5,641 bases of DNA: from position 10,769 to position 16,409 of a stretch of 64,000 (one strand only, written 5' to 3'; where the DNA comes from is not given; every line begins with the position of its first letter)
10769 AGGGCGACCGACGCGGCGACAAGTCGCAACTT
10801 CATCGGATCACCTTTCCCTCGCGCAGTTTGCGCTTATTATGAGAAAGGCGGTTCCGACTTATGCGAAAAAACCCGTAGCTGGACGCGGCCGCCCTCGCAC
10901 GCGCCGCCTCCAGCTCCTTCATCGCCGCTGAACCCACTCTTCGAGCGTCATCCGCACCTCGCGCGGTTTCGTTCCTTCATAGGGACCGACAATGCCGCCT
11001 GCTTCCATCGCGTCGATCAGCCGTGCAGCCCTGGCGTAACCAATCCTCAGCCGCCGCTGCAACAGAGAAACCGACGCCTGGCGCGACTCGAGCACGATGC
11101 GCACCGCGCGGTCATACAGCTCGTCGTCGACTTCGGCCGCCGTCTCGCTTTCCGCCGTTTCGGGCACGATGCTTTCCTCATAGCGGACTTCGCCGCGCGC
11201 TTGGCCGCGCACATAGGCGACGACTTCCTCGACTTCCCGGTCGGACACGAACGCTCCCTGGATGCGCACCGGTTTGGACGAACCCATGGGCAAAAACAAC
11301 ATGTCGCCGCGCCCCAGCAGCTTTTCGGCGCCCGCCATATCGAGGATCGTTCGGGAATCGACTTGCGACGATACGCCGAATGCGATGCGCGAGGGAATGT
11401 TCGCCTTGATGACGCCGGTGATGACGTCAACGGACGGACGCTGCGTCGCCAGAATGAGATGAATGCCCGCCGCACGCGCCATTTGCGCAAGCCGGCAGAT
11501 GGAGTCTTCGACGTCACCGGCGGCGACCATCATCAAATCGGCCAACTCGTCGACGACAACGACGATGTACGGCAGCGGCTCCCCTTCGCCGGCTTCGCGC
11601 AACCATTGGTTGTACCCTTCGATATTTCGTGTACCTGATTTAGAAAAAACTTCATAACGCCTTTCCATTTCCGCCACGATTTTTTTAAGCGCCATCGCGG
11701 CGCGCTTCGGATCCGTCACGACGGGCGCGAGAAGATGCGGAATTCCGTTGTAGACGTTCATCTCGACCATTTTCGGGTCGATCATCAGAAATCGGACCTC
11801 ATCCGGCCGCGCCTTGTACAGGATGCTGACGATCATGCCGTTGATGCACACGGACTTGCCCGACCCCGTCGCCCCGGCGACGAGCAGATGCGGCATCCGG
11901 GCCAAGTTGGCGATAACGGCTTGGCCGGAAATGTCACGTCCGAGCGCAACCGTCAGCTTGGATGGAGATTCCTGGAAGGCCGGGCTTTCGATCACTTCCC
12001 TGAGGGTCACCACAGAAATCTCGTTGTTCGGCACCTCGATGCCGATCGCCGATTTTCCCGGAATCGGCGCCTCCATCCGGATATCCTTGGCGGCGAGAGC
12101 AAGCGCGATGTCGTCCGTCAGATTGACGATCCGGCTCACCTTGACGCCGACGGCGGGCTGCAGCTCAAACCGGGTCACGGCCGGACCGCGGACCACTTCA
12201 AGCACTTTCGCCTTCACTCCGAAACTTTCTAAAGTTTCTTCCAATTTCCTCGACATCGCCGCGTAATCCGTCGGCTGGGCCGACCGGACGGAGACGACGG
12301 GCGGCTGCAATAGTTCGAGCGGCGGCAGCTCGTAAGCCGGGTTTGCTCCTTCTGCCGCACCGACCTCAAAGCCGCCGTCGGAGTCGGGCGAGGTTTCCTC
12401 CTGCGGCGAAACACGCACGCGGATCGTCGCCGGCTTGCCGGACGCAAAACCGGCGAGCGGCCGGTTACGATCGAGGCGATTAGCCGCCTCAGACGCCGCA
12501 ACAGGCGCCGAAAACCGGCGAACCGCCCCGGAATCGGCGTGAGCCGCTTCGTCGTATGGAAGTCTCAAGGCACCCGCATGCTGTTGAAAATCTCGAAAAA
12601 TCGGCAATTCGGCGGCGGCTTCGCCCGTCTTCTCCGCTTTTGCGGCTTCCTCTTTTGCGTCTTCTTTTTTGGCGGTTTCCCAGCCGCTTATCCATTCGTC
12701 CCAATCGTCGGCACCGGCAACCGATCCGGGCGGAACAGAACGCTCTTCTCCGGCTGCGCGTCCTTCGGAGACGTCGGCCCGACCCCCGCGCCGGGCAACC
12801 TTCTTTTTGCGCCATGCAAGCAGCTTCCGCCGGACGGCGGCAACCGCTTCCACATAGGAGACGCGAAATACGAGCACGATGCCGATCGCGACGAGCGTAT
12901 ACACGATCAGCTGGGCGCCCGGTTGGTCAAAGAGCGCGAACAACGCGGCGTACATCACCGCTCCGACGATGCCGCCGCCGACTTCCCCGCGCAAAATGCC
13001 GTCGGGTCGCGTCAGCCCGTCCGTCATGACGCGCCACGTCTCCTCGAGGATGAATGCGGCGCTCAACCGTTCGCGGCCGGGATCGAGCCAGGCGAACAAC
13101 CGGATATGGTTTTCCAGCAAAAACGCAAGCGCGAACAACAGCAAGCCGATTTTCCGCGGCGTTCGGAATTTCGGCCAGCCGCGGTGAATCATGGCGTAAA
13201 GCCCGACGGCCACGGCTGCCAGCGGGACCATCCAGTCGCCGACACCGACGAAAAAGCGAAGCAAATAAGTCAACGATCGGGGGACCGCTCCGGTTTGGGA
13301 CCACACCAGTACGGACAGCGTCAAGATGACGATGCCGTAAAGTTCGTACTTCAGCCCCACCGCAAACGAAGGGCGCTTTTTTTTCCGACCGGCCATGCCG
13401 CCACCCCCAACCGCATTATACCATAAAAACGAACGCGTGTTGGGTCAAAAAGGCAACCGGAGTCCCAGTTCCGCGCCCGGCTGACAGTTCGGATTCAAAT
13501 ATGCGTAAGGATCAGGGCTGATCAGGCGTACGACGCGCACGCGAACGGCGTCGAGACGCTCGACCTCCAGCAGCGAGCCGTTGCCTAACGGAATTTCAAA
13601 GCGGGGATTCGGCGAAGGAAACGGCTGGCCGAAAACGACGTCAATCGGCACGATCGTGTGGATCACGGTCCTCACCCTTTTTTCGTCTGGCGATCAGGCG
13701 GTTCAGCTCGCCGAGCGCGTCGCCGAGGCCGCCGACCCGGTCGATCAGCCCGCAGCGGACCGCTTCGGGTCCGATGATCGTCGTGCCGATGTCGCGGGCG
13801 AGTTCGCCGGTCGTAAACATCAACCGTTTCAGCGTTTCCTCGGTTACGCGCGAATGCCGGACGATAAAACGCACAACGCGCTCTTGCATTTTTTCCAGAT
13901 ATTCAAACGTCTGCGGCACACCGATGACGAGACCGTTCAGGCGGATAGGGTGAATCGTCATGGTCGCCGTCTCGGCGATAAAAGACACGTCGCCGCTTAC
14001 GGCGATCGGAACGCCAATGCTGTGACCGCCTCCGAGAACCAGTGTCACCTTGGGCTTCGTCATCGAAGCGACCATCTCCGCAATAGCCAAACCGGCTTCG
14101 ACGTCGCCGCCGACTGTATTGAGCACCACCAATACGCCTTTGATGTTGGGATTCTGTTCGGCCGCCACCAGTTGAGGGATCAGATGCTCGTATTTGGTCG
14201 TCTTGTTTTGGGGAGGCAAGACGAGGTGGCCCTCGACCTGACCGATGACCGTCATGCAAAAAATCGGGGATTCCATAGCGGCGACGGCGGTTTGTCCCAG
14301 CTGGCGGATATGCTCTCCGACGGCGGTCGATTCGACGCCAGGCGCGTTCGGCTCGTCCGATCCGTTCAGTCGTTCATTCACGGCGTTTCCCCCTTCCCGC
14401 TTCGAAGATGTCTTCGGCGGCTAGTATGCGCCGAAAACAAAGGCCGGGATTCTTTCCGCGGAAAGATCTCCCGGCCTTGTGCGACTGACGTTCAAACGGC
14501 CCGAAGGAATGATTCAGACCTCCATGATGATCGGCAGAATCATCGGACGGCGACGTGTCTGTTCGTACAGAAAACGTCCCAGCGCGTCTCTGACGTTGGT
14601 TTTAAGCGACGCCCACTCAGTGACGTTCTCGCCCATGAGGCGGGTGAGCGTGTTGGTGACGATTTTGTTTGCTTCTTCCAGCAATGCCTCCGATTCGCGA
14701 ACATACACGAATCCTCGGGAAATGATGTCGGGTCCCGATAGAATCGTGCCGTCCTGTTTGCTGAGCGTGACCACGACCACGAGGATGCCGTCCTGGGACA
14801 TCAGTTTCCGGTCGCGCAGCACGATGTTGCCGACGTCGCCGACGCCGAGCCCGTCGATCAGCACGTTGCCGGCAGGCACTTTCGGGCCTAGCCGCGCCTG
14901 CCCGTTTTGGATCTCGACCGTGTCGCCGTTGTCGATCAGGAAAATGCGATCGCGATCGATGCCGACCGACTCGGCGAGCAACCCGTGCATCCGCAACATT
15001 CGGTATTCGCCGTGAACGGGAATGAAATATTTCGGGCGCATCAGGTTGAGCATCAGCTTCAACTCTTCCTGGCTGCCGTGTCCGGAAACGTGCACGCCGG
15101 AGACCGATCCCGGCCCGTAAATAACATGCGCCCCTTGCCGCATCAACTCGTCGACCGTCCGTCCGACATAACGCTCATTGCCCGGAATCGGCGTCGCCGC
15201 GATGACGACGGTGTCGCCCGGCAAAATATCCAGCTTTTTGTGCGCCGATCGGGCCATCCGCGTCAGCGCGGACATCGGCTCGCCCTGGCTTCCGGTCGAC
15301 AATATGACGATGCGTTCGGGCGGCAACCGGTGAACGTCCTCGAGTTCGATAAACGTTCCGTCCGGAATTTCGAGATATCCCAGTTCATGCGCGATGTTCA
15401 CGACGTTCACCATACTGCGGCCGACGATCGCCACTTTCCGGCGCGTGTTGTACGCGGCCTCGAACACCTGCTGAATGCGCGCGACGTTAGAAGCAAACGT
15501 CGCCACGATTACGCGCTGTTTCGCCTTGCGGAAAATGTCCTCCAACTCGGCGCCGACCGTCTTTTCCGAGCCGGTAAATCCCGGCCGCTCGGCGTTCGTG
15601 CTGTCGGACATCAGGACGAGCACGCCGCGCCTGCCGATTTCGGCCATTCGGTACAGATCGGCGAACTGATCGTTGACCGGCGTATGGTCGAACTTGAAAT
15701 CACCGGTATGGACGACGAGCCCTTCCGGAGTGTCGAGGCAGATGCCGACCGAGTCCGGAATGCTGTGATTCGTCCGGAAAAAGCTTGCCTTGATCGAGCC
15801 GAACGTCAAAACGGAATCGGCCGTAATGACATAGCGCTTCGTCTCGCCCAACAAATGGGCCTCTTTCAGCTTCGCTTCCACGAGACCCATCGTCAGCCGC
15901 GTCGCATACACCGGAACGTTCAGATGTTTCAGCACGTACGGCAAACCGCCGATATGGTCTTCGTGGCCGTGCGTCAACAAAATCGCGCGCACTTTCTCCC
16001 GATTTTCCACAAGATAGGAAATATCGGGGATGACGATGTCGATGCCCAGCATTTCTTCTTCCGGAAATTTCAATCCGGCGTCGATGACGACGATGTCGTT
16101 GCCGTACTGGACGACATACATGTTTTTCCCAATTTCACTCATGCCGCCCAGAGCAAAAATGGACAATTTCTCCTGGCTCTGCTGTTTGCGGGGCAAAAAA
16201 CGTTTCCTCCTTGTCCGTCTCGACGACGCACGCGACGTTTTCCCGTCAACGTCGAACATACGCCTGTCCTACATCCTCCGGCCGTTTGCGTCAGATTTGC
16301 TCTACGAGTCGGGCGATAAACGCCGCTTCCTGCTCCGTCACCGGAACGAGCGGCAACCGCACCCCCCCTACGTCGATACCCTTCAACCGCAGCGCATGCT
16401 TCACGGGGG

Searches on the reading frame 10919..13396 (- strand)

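Call 83: search_protein_families(library=ncbifam, max_evalue=1e-10, proteins=[window:10919-13396:-])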
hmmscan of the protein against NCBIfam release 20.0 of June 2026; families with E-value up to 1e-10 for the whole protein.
window:10919-13396:- (825 aa): 5 families
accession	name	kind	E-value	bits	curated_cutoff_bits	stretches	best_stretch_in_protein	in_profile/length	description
NF007615.0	PRK10263.1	equivalog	9.3e-155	517.3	1566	1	352-813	861-1347/1355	DNA translocase FtsK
TIGR03928.1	T7_EssCb_Firm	equivalog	6.1e-38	130.1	778.4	1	500-694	468-662/1296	type VII secretion protein EssC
TIGR03924.1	T7SS_EccC_a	equivalog_domain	7.7e-32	110.9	509.15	1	479-719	422-671/673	type VII secretion protein EccCa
NF041214.1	plasmid_TraB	equivalog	2.9e-22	79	800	1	503-685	250-419/639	plasmid transfer protein TraB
TIGR03925.1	T7SS_EccC_b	equivalog_domain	9.7e-18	63.7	346.55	0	404-547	271-407/564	type VII secretion protein EccCb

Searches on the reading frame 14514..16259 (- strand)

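Call 83: search_protein_families(library=ncbifam, max_evalue=1e-10, proteins=[window:14514-16259:-])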
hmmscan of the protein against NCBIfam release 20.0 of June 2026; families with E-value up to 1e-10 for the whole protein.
window:14514-16259:- (581 aa): 3 families
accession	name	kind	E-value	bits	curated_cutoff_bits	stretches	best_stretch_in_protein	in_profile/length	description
NF047419.1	RNase_J1_RnjA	exception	4.6e-241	801.3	820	1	32-581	2-549/549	ribonuclease J1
TIGR00649.1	MG423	subfamily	2.8e-207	689.4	400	1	33-579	2-546/546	RNase J family beta-CASP ribonuclease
TIGR03675.1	arCOG00543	equivalog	9.6e-15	53.8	580.2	1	24-127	167-267/631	beta-CASP ribonuclease aCPSF1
